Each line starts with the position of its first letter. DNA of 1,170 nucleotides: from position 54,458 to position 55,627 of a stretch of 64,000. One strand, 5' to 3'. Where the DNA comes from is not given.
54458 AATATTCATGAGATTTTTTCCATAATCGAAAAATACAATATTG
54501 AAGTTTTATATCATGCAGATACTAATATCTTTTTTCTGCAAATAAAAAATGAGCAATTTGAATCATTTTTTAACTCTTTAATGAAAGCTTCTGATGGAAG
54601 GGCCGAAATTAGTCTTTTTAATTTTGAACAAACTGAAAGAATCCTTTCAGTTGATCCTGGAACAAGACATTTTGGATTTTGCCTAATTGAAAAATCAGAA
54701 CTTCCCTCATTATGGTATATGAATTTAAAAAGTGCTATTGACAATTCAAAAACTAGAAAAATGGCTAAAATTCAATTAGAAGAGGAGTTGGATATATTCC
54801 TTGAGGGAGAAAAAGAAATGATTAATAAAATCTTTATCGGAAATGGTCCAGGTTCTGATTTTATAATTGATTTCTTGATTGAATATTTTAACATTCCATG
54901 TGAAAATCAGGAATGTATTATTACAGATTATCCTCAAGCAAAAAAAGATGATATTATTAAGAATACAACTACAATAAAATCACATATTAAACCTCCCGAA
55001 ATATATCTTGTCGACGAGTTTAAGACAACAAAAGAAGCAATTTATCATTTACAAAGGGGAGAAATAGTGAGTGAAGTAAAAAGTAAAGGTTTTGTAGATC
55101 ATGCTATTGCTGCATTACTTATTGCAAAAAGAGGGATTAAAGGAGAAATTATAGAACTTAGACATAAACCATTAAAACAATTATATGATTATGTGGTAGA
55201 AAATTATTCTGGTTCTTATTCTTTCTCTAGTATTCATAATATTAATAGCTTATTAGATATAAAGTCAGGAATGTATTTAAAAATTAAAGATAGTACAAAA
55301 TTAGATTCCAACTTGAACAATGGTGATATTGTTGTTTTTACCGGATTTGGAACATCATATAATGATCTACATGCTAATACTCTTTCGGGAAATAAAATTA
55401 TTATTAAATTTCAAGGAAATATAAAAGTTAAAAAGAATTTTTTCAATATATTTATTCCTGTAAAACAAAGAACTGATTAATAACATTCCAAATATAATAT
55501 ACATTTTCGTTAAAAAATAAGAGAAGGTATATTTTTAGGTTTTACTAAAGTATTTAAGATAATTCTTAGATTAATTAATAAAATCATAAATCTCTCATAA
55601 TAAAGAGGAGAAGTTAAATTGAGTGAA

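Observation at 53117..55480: EF-G/EF-Tu-like translational GTPase fused to a YqgF/RuvX-type RNase H-fold nuclease domain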

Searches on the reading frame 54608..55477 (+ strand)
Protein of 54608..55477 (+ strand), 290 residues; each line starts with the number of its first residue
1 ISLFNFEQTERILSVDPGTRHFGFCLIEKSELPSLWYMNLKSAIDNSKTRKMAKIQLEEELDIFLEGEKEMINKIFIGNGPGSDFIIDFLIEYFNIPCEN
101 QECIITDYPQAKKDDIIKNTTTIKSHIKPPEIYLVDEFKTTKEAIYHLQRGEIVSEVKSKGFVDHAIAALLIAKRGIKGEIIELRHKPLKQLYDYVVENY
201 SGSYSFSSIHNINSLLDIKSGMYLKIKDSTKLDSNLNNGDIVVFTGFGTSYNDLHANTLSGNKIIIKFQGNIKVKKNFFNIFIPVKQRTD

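Call 11: search_solved_structures(query=A2, max_evalue=10, show_alignments=3)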
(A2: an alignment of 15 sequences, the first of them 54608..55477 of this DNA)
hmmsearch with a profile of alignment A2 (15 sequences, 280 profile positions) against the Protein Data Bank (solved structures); distinct sequences matched with E-value up to 10: 6.
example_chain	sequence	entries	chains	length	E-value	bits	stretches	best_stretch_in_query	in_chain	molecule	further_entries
6si6_A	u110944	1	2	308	0.23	14.2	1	55-129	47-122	Structural polyprotein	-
6shw_A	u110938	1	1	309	0.23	14.2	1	55-129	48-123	Structural polyprotein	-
7ood_d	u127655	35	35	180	0.54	13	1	180-233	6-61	50S ribosomal protein L5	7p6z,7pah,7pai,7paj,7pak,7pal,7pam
1hjr_A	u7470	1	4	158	1.3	11.8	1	11-78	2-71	HOLLIDAY JUNCTION RESOLVASE (RUVC)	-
8fp1_A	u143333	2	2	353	1.4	11.7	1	113-176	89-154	Protein kinase C eta type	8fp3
3txo_A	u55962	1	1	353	1.4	11.7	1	113-176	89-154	Protein kinase C eta type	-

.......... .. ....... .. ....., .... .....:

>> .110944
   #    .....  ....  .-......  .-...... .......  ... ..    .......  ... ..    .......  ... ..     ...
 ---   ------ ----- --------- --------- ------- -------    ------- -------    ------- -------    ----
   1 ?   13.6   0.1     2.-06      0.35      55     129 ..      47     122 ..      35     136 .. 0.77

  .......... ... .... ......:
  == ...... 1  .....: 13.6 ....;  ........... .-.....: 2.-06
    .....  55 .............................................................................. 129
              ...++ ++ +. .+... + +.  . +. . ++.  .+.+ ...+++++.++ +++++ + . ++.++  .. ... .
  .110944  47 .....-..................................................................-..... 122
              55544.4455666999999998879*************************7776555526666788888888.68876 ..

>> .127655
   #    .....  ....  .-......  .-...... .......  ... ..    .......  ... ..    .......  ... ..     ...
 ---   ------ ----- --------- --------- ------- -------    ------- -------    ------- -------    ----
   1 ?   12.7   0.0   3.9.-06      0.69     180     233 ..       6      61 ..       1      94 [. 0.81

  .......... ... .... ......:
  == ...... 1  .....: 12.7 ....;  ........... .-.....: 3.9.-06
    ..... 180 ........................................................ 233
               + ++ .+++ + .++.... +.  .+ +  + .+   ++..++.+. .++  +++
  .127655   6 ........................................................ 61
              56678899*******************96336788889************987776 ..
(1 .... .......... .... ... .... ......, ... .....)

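Call 12: search_protein_families(library=pfam, alignment_id=A2, max_evalue=1)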
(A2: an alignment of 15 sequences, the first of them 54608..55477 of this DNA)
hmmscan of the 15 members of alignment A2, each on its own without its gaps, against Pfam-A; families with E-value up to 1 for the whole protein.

A. member 1, window:54608-55477:+ (290 aa): 2 families
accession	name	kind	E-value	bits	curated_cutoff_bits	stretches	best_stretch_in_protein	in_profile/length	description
PF03652.20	RuvX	-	0.0013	19.5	29.2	1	121-172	79-128/134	Holliday junction resolvase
PF02343.21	TRA-1_regulated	-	0.039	14.4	27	1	90-113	78-101/129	TRA-1 regulated protein R03H10.4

B. families by the number of members that match (of 15 scanned): 22 families
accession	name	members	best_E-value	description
PF03652.20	RuvX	14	1e-08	Holliday junction resolvase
PF02075.23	RuvC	3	0.038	Crossover junction endodeoxyribonuclease RuvC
PF02423.21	OCD_Mu_crystall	2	0.0056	Ornithine cyclodeaminase/mu-crystallin family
PF22290.1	DmmA-like_N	2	0.0072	Dimethylamine monooxygenase subunit DmmA-like, N-terminal domain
PF06042.17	NTP_transf_6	1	0.014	Nucleotidyltransferase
PF03171.26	2OG-FeII_Oxy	1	0.031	2OG-Fe(II) oxygenase superfamily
PF02343.21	TRA-1_regulated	1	0.039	TRA-1 regulated protein R03H10.4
PF19896.4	DUF6369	1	0.048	Family of unknown function (DUF6369)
PF20529.3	DUF6744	1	0.053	Family of unknown function (DUF6744)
PF24769.1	At2g29880_C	1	0.057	At2g29880 C-terminal domain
PF00308.24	Bac_DnaA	1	0.064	Bacterial DnaA ATPAse domain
PF12048.14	DUF3530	1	0.072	Protein of unknown function (DUF3530)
PF23349.2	BBS7_hp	1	0.077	BBS7 hairpin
PF12436.14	USP7_ICP0_bdg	1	0.085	ICP0-binding domain of Ubiquitin-specific protease 7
PF16921.10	Tex_YqgF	1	0.087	Tex protein YqgF-like domain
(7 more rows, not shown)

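Call 13: find_homologous_proteins(query=A2, max_evalue=0.001)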
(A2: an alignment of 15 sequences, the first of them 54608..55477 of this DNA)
Query A2 (15 sequences) (290 aa, profile of the alignment): 15 proteins with E <= 0.001 among 6861 candidates.
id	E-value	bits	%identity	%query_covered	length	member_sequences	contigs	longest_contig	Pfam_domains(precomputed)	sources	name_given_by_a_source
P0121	1.1e-127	444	63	99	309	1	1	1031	-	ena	-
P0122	3.6e-126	439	64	99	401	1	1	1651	-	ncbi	-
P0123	2.5e-125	436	60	100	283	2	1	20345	-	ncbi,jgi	ncbi:MAG: hypothetical protein ACTSR5_11180 [Promethearchaeota archaeon]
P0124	4.8e-123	428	66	99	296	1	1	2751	-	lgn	-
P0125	2.4e-120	419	61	99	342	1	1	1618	-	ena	-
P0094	1.1e-103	365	67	81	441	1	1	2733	-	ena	-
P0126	1.3e-99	351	32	99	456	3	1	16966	PF03652.21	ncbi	-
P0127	5.3e-99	349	65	83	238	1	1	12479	-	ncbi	ncbi:MAG: hypothetical protein P8Y97_05850 [Candidatus Lokiarchaeota archaeon]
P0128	1.7e-98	348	63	87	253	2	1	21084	-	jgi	jgi:hypothetical protein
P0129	2.6e-94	334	69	75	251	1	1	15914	-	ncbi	ncbi:MAG: hypothetical protein P8Y70_03005 [Candidatus Lokiarchaeota archaeon]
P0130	3.1e-81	291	58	72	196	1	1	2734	-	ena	-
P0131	1.1e-79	286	61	70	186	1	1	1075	-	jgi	-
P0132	3.0e-78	281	77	56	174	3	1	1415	-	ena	-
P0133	1.0e-77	280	75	56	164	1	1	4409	-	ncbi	ncbi:MAG: hypothetical protein ACTSQG_07510, partial [Promethearchaeota archaeon]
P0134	2.4e-74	269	72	54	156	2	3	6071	-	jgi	-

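Call 23: search_protein_representatives(alignment_id=A2)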
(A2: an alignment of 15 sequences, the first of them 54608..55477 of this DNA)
Query: 15 sequences, 280 profile positions. Proteins with E-value up to 0.001 (for the whole library): 13; up to 1e-10: 12; up to 1e-30: 8. The best 13 are listed.
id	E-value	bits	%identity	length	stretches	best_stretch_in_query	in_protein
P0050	2.0e-122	424.6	-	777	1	1-279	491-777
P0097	9.1e-103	360.1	-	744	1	1-278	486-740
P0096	9.7e-100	350.2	-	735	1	1-279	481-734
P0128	5.4e-99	347.7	-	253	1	38-278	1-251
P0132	9.6e-79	281.3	-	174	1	118-279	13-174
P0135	2.5e-74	266.8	-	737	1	1-276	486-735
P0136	3.3e-66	240.2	-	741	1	1-278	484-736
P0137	2.4e-39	152.0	-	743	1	10-279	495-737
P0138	2.9e-30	122.2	-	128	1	81-191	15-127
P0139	4.6e-22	95.3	-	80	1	212-279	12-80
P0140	1.8e-17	80.3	-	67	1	212-278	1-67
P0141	3.9e-11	59.5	-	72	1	61-122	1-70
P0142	2.1e-10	57.1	-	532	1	1-43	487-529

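Call 24: list_cluster_members(proteins=[P0135, P0136, P0137, P0096, P0097, P0095])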
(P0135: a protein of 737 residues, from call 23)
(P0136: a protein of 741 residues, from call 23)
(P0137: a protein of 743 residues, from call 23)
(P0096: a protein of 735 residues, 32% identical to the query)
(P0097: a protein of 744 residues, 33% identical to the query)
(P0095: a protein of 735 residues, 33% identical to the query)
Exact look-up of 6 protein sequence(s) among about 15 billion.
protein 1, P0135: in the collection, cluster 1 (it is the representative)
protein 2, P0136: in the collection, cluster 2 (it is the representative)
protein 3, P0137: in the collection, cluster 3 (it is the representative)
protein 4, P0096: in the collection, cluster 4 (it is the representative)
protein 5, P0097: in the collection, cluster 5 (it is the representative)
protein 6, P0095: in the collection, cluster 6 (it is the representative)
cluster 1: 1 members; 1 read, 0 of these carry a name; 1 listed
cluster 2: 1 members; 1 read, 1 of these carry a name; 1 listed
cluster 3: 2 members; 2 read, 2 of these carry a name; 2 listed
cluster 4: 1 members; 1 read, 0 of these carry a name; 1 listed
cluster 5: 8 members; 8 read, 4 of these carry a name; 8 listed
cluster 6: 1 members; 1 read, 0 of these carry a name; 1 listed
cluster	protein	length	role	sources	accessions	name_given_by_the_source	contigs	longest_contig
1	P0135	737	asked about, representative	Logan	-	-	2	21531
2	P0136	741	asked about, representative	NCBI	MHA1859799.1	MAG: GTP-binding protein [Candidatus Asgardarchaeia archaeon]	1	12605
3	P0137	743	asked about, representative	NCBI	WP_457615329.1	GTP-binding protein [Methanopyrus sp.]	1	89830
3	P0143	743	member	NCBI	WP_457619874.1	GTP-binding protein [Methanopyrus sp.]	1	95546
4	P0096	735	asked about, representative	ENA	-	-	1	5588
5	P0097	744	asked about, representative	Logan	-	-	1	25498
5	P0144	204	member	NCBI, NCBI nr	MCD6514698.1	MAG: GTP-binding protein, partial [Candidatus Odinarchaeota archaeon] | GTP-binding protein [Candidatus Odinarchaeota archaeon]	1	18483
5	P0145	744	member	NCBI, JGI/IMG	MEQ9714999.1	MAG: GTP-binding protein [Candidatus Asgardarchaeum sp.]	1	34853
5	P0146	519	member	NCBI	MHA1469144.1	MAG: GTP-binding protein, partial [Candidatus Asgardarchaeia archaeon]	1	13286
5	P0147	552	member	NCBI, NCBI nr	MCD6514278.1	MAG: Holliday junction resolvase RuvX, partial [Candidatus Odinarchaeota archaeon] | Holliday junction resolvase RuvX [Candidatus Odinarchaeota archaeon]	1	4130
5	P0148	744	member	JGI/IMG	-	-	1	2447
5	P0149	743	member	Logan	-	-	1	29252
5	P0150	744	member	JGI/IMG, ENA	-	-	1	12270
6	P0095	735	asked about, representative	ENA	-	-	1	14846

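Call 27: find_encoding_contigs(protein=P0137, flank=8000, max_places=2)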
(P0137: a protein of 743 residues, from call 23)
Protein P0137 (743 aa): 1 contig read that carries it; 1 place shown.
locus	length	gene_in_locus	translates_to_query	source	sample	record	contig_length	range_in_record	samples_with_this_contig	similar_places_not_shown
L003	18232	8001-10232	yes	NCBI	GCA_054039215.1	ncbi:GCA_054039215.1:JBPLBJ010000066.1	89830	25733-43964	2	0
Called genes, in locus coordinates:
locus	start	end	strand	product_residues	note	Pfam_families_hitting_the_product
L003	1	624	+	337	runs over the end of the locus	PF03447:NAD_binding_3, PF00742:Homoserine_dh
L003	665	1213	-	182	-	-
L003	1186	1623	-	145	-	-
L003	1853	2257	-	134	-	PF02566:OsmC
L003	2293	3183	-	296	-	PF00586:AIRS, PF02769:AIRS_C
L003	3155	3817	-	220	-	-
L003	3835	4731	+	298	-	PF03547:Mem_trans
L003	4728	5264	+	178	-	-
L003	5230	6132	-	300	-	PF00890:FAD_binding_2 (weak), PF01134:GIDA (weak), PF01266:DAO (weak), PF03486:HI0933_like (weak), PF07992:Pyr_redox_2, PF12831:FAD_oxidored, PF13450:NAD_binding_8 (weak), PF13738:Pyr_redox_3, +3 more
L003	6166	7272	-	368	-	-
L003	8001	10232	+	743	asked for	PF00009:GTP_EFTU, PF01926:MMR_HSR1, PF02421:FeoB_N, PF09439:SRPRB (weak), PF22042:EF-G_D2 (weak)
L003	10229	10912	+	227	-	-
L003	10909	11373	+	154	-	PF22769:DCD, PF00692:dUTPase (weak)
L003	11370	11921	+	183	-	PF23023:Anti-Pycsar_Apyc1 (faint), PF00753:Lactamase_B, PF12706:Lactamase_B_2 (faint)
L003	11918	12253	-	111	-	PF17393:DUF5402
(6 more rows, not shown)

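Call 36: find_homologous_proteins(query=A4, max_evalue=1e-20)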
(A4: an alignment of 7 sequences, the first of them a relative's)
Query A4 (7 sequences) (743 aa, profile of the alignment): 5366 proteins with E <= 1e-20 among 8000 candidates; the best 120 are listed.
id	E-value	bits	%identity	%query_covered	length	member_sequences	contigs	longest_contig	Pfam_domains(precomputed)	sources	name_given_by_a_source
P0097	0.0e+0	1187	31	99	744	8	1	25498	PF01926.30,PF00009.34,PF03652.21,PF00071.29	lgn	-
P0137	1.3e-292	991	100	100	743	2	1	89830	PF01926.30,PF09439.17,PF02421.25,PF00009.34,PF22042.3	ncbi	ncbi:GTP-binding protein [Methanopyrus sp.]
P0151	2.1e-286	970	93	100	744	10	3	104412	PF01926.30,PF02421.25,PF00009.34,PF22042.3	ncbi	ncbi:GTP-binding protein [Methanopyrus sp.]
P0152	5.8e-260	883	78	99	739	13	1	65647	PF01926.30,PF02421.25,PF00009.34,PF22042.3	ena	-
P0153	5.7e-248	843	72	99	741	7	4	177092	PF01926.30,PF02421.25,PF00009.34,PF03193.23,PF00071.29,PF22042.3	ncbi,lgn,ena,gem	-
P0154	3.8e-34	136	40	33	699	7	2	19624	PF01926.30,PF11987.14,PF00025.28,PF04760.22,PF00009.34,PF03193.23,PF03144.32,PF22042.3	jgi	-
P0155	7.7e-34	135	40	33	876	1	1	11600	PF01926.30,PF11987.14,PF00025.28,PF04760.22,PF02421.25,PF00009.34,PF03193.23,PF03144.32,PF00071.29,PF22042.3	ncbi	-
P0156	1.2e-33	134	36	37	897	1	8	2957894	PF01926.30,PF11987.14,PF00025.28,PF04760.22,PF02421.25,PF00009.34,PF03144.32,PF00071.29,PF22042.3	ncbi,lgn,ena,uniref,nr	ncbi:translation initiation factor IF-2 [Malaciobacter marinus]|uniref:Translation initiation factor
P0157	1.9e-33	134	37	32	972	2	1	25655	PF01926.30,PF11987.14,PF00025.28,PF04760.22,PF02421.25,PF00009.34,PF03144.32,PF22042.3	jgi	jgi:translation initiation factor IF-2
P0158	2.0e-33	134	39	32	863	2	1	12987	PF01926.30,PF11987.14,PF00025.28,PF04760.22,PF09439.17,PF02421.25,PF00009.34,PF03144.32,PF00071.29,PF22042.3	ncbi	-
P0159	2.9e-33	133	40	30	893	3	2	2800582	PF01926.30,PF11987.14,PF00025.28,PF04760.22,PF08477.20,PF02421.25,PF00009.34,PF03144.32,PF00071.29,PF22042.3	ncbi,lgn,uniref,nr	ncbi:translation initiation factor IF-2 [Malaciobacter molluscorum LMG 25693]|uniref:Translation ini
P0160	3.7e-33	133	38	33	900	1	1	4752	PF01926.30,PF11987.14,PF00025.28,PF04760.22,PF02421.25,PF00009.34,PF03144.32,PF00071.29,PF22042.3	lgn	-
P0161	4.1e-33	133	35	32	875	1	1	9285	PF01926.30,PF11987.14,PF04760.22,PF00009.34,PF03144.32,PF00071.29,PF22042.3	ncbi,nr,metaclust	ncbi:translation initiation factor IF-2 [Thiovulum sp. ES]|nr:translation initiation factor IF-2 [Th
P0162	4.3e-33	133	36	32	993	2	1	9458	PF01926.30,PF11987.14,PF00025.28,PF04760.22,PF00009.34,PF03144.32,PF22042.3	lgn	-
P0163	4.3e-33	133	36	32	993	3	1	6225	PF01926.30,PF11987.14,PF00025.28,PF04760.22,PF02421.25,PF00009.34,PF03144.32,PF22042.3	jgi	-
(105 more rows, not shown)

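Call 46: predict_structure(alignment_id=A5)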
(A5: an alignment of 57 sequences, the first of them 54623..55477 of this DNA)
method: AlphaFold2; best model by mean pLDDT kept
length: 285 residues; sequences in the alignment: 57
mean_pLDDT: 81.1   pTM: 0.56
mean pLDDT of the five models: 81.1, 75.1, 73.6, 73.5, 70.2
residues with pLDDT >= 90: 131; 70-90: 96; 50-70: 20; < 50: 38
segments of 3 or more residues with pLDDT < 50: 108-119, 178-198
pLDDT, mean of each block of 10 residues (from residue 1): 75 94 86 92 94 95 89 93 94 81 54 45 85 75 72 76 87 63 40 47 87 94 94 94 90 89 90 94 76
secondary structure, 60 per line:
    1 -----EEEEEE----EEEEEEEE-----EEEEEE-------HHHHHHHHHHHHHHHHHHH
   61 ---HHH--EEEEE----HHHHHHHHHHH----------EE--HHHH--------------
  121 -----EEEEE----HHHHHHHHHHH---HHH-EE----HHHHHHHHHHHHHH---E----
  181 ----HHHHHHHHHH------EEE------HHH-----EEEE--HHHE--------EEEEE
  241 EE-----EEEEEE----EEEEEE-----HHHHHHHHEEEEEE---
elements in order: E6-11 E16-23 E29-34 H42-60 E69-73 H78-88 H103-106 E126-130 H135-145 H159-172 H185-194 E201-203 E218-221 E236-242 E248-253 E258-263 H269-276 E277-282

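Call 50: fold_search(model_id=the predicted structure, library=pdb)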
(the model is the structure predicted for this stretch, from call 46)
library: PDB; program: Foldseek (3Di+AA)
matches with E <= 10: 1308; with E <= 0.001: 11
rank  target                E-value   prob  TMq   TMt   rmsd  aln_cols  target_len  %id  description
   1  6n9a_B                1.3e-04  1.00  0.33  0.42   8.7       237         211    9  Crystal Structure of Thermotoga maritima threonylcarbamoyladenosine biosynthesis complex TsaB2D2E2 bound to ATP and ca (released 2019-05-22)
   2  6s84_C                1.7e-04  1.00  0.32  0.42   9.5       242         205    9  TsaBDE complex from Thermotoga maritima (released 2019-07-17)
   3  3bzc                  1.8e-04  1.00  0.35  0.15   5.8       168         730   17  Crystal Structure of the Tex protein from Pseudomonas aeruginosa, crystal form I (released 2008-04-08)
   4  6s84_F                3.5e-04  1.00  0.30  0.39  15.4       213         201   12  TsaBDE complex from Thermotoga maritima (released 2019-07-17)
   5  4ld0_B                4.6e-04  1.00  0.34  0.54   5.3       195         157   11  T. thermophilus RuvC in complex with Holliday junction substrate (released 2013-09-04)
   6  6s16_A                4.9e-04  1.00  0.35  0.55   5.2       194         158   10  T. thermophilus RuvC in complex with Holliday junction substrate (released 2019-09-25)
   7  8dmb_P                5.2e-04  0.93  0.26  0.24  18.4       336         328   10  Structure of Desulfovirgula thermocuniculi IsrB (DtIsrB) in complex with omega RNA and target DNA (released 2022-10-19)
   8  9hvq_M                6.6e-04  1.00  0.37  0.10   5.9       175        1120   12  Structure of the transcribing Pol II-DSIF-PAF-SPT6-RECQL5 complex (released 2025-07-16)
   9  6nak_A                7.9e-04  1.00  0.34  0.45   9.6       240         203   11  BACTERIAL PROTEIN COMPLEX TM BDE complex (released 2023-04-26)
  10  4ep4_A                8.4e-04  1.00  0.32  0.47   5.9       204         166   11  Thermus thermophilus RuvC structure (released 2012-11-14)
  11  4ld0_A                8.9e-04  1.00  0.34  0.54   5.4       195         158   12  T. thermophilus RuvC in complex with Holliday junction substrate (released 2013-09-04)
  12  7xhj_B                1.1e-03  1.00  0.31  0.52   7.0       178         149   16  Crystal structure of RuvC from Deinococcus radiodurans (released 2022-07-06)
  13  2a6a_A                1.1e-03  0.99  0.30  0.40   9.3       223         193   10  Crystal structure of Glycoprotein endopeptidase (tm0874) from THERMOTOGA MARITIMA at 2.50 A resolution (released 2005-07-19)
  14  2a6a_B                1.3e-03  1.00  0.30  0.42   9.2       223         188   10  Crystal structure of Glycoprotein endopeptidase (tm0874) from THERMOTOGA MARITIMA at 2.50 A resolution (released 2005-07-19)
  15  7ess_A                1.4e-03  1.00  0.28  0.47   7.1       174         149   14  Structure-guided studies of the Holliday junction resolvase RuvX provide novel insights into ATP-stimulated cleavage o (released 2021-05-26)
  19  7ess_B                2.6e-03  1.00  0.28  0.46   6.9       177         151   13  Structure-guided studies of the Holliday junction resolvase RuvX provide novel insights into ATP-stimulated cleavage o (released 2021-05-26)
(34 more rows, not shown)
